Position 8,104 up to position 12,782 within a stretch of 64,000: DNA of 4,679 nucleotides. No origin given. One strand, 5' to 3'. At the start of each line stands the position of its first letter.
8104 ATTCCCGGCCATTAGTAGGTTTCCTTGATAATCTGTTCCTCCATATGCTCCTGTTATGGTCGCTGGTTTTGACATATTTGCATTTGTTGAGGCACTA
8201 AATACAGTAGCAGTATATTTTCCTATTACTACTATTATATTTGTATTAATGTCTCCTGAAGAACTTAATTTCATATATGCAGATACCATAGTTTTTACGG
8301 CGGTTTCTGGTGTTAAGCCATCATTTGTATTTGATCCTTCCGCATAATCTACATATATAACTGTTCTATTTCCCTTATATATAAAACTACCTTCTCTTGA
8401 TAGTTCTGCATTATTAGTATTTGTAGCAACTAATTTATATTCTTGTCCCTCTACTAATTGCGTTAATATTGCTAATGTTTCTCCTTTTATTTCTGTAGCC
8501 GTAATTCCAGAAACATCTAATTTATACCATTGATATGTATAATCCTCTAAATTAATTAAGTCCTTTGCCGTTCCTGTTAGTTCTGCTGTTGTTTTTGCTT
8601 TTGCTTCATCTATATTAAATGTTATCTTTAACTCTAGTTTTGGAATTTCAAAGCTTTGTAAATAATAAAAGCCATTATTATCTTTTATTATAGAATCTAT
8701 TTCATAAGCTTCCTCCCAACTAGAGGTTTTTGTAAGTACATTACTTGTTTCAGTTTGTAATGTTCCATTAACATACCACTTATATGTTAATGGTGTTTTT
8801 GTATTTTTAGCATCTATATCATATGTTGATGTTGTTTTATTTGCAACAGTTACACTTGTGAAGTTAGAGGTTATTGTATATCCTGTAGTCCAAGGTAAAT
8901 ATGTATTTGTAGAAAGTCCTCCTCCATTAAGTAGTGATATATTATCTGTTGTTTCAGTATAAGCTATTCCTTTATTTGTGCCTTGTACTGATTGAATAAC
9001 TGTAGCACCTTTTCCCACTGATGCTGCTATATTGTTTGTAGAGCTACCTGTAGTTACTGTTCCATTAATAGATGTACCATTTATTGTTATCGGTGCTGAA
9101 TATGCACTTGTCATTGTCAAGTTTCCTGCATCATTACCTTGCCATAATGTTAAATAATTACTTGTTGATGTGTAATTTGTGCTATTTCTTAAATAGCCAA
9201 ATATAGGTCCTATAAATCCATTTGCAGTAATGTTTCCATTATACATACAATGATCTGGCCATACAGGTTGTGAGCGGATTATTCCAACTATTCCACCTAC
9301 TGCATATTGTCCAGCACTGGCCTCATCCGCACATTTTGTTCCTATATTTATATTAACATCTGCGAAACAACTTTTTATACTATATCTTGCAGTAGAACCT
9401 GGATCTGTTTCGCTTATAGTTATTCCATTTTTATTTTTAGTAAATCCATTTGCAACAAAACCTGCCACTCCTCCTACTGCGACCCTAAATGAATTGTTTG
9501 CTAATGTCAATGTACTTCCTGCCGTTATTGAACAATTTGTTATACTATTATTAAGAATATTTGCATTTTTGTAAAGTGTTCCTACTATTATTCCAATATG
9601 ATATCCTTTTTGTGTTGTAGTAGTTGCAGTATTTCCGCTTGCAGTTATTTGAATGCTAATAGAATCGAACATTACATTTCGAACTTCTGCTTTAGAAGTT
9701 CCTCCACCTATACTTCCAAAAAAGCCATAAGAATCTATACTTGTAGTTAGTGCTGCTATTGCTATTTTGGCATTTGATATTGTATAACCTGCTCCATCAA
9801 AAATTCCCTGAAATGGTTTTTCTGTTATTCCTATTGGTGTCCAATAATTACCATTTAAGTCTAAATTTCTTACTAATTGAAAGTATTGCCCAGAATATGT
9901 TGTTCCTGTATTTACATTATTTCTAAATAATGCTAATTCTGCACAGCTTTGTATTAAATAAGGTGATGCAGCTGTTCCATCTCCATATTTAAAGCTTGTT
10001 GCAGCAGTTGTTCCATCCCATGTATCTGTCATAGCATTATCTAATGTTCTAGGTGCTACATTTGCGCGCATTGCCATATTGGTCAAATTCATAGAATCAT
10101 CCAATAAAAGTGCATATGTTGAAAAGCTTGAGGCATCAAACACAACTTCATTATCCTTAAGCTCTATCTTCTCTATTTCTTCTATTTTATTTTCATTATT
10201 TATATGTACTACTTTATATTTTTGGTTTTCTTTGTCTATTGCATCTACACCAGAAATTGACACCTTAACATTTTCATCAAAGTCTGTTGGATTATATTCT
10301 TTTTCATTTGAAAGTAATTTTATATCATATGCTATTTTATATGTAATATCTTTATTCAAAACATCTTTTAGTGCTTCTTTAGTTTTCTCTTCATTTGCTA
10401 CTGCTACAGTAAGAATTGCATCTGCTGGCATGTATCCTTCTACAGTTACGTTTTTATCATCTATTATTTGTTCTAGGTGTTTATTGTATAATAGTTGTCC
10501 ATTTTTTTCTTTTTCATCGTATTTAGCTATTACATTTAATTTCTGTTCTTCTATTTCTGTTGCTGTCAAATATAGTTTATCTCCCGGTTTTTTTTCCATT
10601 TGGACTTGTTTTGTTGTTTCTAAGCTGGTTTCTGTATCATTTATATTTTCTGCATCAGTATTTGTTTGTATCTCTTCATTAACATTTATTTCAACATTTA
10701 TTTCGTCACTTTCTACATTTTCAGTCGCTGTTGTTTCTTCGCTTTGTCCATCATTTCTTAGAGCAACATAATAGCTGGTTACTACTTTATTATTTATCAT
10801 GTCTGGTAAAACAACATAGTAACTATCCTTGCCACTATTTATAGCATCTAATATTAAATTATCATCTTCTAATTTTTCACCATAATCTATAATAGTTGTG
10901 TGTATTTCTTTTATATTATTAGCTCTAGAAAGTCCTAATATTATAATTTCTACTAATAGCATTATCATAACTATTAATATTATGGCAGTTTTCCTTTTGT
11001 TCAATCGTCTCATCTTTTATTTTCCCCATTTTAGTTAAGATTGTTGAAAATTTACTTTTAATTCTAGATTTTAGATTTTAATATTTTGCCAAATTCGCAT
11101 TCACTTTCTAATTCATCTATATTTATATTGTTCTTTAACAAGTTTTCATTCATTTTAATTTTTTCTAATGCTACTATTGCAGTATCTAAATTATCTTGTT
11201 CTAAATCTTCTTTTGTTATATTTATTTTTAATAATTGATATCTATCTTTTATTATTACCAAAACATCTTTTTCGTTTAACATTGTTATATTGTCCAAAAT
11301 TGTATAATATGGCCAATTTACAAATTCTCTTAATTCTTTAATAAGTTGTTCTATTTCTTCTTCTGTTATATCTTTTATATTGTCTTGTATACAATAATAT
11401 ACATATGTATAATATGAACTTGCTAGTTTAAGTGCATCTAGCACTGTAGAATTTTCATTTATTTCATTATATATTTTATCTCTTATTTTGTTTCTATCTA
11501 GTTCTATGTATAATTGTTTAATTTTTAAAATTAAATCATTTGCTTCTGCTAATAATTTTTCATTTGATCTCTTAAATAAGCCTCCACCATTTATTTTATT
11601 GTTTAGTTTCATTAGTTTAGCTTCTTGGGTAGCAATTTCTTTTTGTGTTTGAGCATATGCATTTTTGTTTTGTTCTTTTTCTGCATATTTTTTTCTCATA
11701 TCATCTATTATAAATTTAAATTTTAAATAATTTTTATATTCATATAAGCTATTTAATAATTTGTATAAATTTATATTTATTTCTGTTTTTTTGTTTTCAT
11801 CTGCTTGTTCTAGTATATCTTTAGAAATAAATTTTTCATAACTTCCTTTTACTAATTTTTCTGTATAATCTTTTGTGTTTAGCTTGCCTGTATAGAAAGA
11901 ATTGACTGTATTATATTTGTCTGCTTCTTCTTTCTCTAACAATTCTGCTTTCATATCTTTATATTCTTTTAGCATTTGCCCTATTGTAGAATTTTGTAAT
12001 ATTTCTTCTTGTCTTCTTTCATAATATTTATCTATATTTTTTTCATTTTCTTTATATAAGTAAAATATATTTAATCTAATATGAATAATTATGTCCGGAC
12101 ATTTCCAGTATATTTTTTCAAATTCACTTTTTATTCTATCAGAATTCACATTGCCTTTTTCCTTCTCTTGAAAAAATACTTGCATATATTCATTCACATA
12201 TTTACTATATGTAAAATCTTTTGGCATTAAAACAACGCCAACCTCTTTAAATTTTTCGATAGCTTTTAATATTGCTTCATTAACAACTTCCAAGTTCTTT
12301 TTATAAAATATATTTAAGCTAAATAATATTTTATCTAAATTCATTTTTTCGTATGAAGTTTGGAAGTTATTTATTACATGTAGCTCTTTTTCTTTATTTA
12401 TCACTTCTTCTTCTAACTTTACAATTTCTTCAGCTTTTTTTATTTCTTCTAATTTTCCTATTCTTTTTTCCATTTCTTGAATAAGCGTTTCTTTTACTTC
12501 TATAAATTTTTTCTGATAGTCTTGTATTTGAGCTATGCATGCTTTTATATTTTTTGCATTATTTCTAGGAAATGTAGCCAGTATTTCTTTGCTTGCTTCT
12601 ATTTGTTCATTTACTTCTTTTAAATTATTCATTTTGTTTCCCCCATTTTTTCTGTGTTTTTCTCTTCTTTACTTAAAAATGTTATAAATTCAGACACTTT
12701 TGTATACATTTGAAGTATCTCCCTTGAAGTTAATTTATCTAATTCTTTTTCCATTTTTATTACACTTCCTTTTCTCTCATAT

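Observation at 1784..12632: Candidate operon: coiled-coil protein - 2642-aa beta-helical secreted protein - SipW-type signal peptidase - inactive SipW paralog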

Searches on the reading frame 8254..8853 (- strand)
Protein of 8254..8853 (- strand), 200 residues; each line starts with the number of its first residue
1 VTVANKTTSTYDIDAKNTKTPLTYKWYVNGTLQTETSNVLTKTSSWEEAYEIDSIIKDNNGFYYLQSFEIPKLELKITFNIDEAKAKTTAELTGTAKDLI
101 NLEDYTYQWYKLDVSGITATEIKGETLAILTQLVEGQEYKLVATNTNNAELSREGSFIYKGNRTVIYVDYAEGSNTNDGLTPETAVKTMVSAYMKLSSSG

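Call 106: search_protein_families(library=pfam, proteins=[window:8254-8853:-], max_evalue=1)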
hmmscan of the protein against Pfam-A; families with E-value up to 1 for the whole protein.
window:8254-8853:- (200 aa): 3 families
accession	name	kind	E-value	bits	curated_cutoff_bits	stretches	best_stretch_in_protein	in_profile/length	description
PF13927.12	Ig_3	-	0.0026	18.7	30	1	14-64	24-73/78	Immunoglobulin domain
PF13785.11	DUF4178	-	0.079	13.6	25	1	93-183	68-120/136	Domain of unknown function (DUF4178)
PF24911.1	YfjL_C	-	0.17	12.9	28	1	67-115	41-90/117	YfjL-like C-terminal domain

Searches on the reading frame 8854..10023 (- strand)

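Call 106: search_protein_families(library=pfam, proteins=[window:8854-10023:-], max_evalue=1)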
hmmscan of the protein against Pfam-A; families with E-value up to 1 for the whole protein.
window:8854-10023:- (390 aa): 1 family
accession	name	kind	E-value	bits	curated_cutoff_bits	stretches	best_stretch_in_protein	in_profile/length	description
PF22349.1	Fervidolysin_SD2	-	0.018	15.6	26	1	245-296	49-99/113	Fervidolysin, second beta-sandwich domain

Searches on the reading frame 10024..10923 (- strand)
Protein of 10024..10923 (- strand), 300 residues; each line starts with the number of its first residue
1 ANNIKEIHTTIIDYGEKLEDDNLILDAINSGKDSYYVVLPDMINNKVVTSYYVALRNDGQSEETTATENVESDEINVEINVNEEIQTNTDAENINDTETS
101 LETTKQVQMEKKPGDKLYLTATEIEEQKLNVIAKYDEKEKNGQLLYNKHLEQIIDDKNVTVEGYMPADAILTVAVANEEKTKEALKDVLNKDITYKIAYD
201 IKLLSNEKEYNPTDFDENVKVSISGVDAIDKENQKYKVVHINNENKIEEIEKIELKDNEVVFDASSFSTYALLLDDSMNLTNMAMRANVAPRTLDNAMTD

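Call 106: search_protein_families(library=pfam, proteins=[window:10024-10923:-], max_evalue=1)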
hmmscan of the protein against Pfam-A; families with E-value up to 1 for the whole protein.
window:10024-10923:- (300 aa): 2 families
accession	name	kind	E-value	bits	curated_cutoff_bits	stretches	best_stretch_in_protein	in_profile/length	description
PF13553.12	FIIND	-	0.012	15.7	25.8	1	231-276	83-127/131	Function to find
PF11476.16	TgMIC1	-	0.021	15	28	1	68-172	5-109/117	Toxoplasma gondii micronemal protein 1 TgMIC1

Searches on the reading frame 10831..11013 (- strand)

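Call 40: search_protein_families(library=ncbifam, proteins=[window:10831-11013:-], max_evalue=10)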
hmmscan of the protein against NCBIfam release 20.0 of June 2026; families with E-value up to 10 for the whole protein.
seq(61 aa): 1 family
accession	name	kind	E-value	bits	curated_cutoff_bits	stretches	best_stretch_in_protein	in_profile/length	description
NF010405.0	PRK13831.1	subfamily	0.057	12.3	386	1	1-30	19-47/433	IncP-type conjugal transfer protein TrbI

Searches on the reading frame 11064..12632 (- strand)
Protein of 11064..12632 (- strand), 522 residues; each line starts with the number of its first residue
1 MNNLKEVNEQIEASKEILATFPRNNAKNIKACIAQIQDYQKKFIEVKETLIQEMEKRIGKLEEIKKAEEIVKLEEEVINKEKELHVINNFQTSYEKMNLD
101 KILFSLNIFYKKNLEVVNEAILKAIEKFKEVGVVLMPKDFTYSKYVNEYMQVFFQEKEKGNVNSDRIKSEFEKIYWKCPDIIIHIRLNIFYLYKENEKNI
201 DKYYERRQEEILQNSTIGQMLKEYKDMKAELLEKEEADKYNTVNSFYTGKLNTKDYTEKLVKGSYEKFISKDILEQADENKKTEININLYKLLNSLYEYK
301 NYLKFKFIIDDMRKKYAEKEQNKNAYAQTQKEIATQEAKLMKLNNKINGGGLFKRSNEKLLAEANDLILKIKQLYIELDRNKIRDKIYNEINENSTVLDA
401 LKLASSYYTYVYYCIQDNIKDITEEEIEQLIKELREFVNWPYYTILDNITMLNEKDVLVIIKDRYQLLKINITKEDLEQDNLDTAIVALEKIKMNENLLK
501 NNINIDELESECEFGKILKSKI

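Call 4: search_protein_families(library=pfam, proteins=[window:11064-12632:-], max_evalue=0.01)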
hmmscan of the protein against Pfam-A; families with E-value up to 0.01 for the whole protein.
window:11064-12632:- (522 aa): 0 families

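Call 5: search_protein_families(library=ncbifam, proteins=[window:11064-12632:-], max_evalue=0.01)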
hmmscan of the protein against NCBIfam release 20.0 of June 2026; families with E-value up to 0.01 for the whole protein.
window:11064-12632:- (522 aa): 1 family
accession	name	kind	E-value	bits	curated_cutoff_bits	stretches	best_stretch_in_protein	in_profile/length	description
NF041466.1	factorH_bind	equivalog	0.0095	15.1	200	1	57-133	201-275/279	factor H-binding protein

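Call 22: search_solved_structures(query=window:11064-12632:-, max_evalue=1)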
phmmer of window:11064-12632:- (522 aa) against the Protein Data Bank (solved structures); distinct sequences matched with E-value up to 1: 1.
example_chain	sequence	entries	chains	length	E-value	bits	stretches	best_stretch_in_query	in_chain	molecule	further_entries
6lqn_A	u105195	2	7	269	0.51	12.6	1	187-259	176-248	Cytoplasmic envelopment protein 1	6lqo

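Call 25: search_protein_families(library=padloc, proteins=[window:11064-12632:-], max_evalue=0.01)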
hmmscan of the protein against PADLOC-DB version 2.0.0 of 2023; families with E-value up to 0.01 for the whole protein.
window:11064-12632:- (522 aa): 0 families

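Call 27: find_homologous_proteins(query=window:11064-12632:-, max_evalue=0.001)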
Query window:11064-12632:- (522 aa): 378 proteins with E <= 0.001 among 8000 candidates; the best 120 are listed.
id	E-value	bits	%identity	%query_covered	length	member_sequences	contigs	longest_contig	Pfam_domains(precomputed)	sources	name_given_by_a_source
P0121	0.0e+0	1082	100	100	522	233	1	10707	-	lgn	-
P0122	4.0e-262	888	80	100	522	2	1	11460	-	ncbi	-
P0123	2.0e-258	876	80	100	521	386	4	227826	-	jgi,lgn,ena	-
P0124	2.8e-205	701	77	80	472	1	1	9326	-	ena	-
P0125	1.6e-192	659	73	82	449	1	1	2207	-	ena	-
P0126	3.4e-168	579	54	99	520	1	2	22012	-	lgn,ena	-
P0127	4.7e-168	578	54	99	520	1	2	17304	-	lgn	-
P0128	6.1e-166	571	97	55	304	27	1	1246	-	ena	-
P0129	2.2e-165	570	53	99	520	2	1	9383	-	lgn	-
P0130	1.4e-164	567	54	99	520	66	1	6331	-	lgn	-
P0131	1.9e-164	566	54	99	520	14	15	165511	-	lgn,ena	-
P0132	4.9e-164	565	53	99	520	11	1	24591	-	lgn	-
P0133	4.3e-161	555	55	99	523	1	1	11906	-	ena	-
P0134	2.5e-149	517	52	99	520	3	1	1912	-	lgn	-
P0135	4.8e-149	516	50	99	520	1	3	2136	-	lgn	-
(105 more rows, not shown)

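Call 31: find_related_loci(query=A1, collection=genome_contigs, flank=10000)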
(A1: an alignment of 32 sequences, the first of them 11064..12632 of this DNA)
Query A1 (522 aa) in genome_contigs; peptide patterns used: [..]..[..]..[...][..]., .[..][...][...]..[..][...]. (x = any residue, [..] = any of these).
186 stretches matched a pattern; 91 encode a relative of the query (tblastn E <= 1e-3); the best 80 are kept; 80 distinct loci.
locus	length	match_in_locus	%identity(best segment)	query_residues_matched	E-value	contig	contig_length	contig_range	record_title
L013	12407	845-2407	80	1-521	0e+0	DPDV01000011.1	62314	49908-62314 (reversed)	MAG TPA_asm: Clostridiales bacterium isolate UBA8271 contig_99, whole genome shotgun sequence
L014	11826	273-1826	54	1-518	3e-168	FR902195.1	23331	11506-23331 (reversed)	Clostridium sp. CAG:567 genomic scaffold, scf30, whole genome shotgun sequence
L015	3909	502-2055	49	1-518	2e-154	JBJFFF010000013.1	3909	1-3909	MAG: Clostridia bacterium isolate LOHA05_bin.009 NODE_11110_length_3909_cov_3.609237, whole genome shotgun sequence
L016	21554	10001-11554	49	1-518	9e-144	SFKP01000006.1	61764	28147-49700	MAG: Clostridiales bacterium isolate W1P7.002 Contig342, whole genome shotgun sequence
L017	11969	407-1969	48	1-521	5e-139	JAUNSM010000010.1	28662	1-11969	MAG: Clostridia bacterium isolate S4R_St_33 NODE_483_length_28662_cov_18.294753, whole genome shotgun sequence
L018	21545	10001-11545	43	4-518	3e-133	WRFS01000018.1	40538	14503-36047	MAG: Oscillospiraceae bacterium isolate Lab288P4bin87 Ga0123354_10000447, whole genome shotgun sequence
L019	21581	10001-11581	48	2-521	3e-133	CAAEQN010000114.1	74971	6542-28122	MAG TPA_asm: Clostridia bacterium, isolate HGM13641, WGS project CAAEQN010000000 data, contig: ERS608493_26_k95_96004, w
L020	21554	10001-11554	47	2-517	1e-129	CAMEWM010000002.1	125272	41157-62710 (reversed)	MAG: uncultured Clostridium sp. isolate SRR11489782_bin.39_metaWRAP_v1.3_MAG genome assembly, contig: ERZ11466715.60, wh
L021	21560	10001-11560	45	4-521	1e-127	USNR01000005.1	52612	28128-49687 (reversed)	uncultured Clostridium sp. isolate UMGS1901 genome assembly, contig: NODE_250_length_52612_cov_13.667637, whole genome s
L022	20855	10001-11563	45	2-518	1e-126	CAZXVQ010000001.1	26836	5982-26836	MAG TPA_asm: uncultured Clostridium sp. isolate SRP222994_co1_159 genome assembly, contig: NODE_3464_length_26836_cov_13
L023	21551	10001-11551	44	9-521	2e-124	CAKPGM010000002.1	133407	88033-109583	MAG: uncultured Clostridia bacterium isolate REFINED_METABAT215_TOP10_CONTIGS_1500_ASSEMBLY_K77_MERGED__Hadza_MoBio_hadz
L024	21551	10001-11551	44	9-521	2e-123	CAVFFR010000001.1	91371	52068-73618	Bacteroidaceae bacterium isolate G02647-L1_cleanbin_000032 genome assembly, contig: Spades_G02647-L1_contig_128, whole g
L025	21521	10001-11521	44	13-518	6e-123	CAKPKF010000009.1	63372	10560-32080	MAG: uncultured Clostridia bacterium isolate REFINED_METABAT215_TOP10_CONTIGS_1500_ASSEMBLY_K77_MERGED__Hadza_MoBio_hadz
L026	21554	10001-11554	46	2-517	2e-120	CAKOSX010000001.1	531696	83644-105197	MAG: uncultured Clostridia bacterium isolate REFINED_METABAT215_TOP10_CONTIGS_1500_ASSEMBLY_K77_MERGED__Hadza_PheChl_Fib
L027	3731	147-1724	45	2-522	2e-122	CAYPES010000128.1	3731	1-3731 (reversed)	MAG TPA_asm: uncultured Clostridium sp. isolate binchicken_co365_232 genome assembly, contig: NODE_22209_length_3731_cov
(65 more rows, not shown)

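Call 36: predict_structure(alignment_id=A1)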
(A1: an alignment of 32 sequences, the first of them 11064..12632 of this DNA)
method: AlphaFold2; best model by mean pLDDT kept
length: 522 residues; sequences in the alignment: 32
mean_pLDDT: 90.5   pTM: 0.83
mean pLDDT of the five models: 90.5, 89.7, 88.5, 88.4, 87.1
residues with pLDDT >= 90: 397; 70-90: 92; 50-70: 29; < 50: 4
segments of 3 or more residues with pLDDT < 50: 352-354
pLDDT, mean of each block of 10 residues (from residue 1): 63 70 65 82 88 90 93 96 91 94 82 86 97 95 92 96 95 91 93 95 95 91 95 95 93 94 97 93 96 97 96 93 91 95 81 64 91 92 93 94 95 94 94 96 93 89 96 94 97 96 93 87 55
secondary structure, 60 per line:
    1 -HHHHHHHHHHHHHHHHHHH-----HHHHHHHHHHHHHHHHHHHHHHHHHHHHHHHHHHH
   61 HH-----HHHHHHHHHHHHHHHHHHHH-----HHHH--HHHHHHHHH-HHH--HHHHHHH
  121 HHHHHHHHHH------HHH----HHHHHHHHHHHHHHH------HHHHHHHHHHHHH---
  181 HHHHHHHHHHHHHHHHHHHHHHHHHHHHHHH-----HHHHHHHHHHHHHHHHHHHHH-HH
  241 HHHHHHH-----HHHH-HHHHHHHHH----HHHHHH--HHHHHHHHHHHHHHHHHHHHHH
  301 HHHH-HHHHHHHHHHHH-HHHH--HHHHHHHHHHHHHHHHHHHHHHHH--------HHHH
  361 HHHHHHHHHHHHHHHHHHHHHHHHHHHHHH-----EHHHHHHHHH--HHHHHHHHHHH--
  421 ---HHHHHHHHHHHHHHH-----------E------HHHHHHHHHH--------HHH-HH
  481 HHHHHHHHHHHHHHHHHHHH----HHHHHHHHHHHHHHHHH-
elements in order: H2-20 H26-62 H68-87 H93-96 H99-107 H114-130 H144-158 H165-177 H181-211 H217-237 H239-247 H253-256 H258-266 H271-276 H279-304 H306-317 H319-322 H325-348 H357-390 H397-405 H408-418 H424-438 H457-466 H479-500 H505-521

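Call 108: search_protein_representatives(alignment_id=A1)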
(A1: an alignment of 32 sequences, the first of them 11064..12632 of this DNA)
Query: 32 sequences, 521 profile positions. Proteins with E-value up to 0.001 (for the whole library): 759; up to 1e-10: 553; up to 1e-30: 340. The best 150 are listed.
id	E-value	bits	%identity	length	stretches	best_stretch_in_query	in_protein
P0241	3.3e-200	682.6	-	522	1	1-520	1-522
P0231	5.5e-195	665.4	-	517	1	1-520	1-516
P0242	1.8e-190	650.5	-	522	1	4-520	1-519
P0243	1.1e-167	575.3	-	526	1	2-519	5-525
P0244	7.2e-167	572.6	-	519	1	5-520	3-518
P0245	5.3e-159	546.6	-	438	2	4-280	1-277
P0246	4.9e-155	533.6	-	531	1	2-520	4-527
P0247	2.8e-154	531.1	-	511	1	7-519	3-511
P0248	6.1e-154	529.9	-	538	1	5-519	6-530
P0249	5.0e-151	520.3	-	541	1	5-520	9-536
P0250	5.2e-151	520.3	-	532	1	4-516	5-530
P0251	8.6e-147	506.3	-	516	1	4-519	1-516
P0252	1.3e-140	485.9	-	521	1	4-520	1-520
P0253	1.7e-140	485.6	-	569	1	3-520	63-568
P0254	3.4e-140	484.6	-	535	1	5-519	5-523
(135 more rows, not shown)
